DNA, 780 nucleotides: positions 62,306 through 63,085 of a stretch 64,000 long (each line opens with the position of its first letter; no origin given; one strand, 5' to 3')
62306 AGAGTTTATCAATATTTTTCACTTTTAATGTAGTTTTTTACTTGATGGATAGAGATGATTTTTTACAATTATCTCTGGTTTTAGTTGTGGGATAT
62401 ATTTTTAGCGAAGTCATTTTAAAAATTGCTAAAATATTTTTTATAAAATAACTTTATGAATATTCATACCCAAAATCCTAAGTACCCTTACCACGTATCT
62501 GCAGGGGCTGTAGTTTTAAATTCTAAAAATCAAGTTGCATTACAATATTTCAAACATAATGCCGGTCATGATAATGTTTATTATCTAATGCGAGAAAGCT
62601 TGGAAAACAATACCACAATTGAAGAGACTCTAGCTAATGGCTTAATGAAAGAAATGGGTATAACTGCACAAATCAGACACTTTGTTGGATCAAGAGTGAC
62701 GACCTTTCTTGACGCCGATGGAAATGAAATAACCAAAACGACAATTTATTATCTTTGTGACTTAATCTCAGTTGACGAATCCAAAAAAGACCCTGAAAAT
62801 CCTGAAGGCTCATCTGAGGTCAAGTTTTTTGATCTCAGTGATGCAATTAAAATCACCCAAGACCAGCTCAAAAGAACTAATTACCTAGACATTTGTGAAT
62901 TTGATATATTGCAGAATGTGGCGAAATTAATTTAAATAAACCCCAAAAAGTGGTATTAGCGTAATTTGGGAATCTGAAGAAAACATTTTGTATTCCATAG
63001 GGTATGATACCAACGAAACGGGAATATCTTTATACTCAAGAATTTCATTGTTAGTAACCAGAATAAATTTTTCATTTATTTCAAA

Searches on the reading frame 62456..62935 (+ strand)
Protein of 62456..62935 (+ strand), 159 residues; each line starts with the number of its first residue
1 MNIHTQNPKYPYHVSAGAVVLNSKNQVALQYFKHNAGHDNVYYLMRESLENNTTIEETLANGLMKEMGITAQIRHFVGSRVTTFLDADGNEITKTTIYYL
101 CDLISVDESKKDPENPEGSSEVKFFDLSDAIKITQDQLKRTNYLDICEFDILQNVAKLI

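Call 95: search_protein_families(library=pfam, proteins=[window:62456-62935:+], max_evalue=0.001)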
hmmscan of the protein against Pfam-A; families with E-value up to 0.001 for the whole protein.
window:62456-62935:+ (159 aa): 1 family
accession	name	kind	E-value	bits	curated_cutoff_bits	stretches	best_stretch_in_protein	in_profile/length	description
PF00293.34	NUDIX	-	4.1e-06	27.3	21.1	1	12-135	2-122/134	NUDIX domain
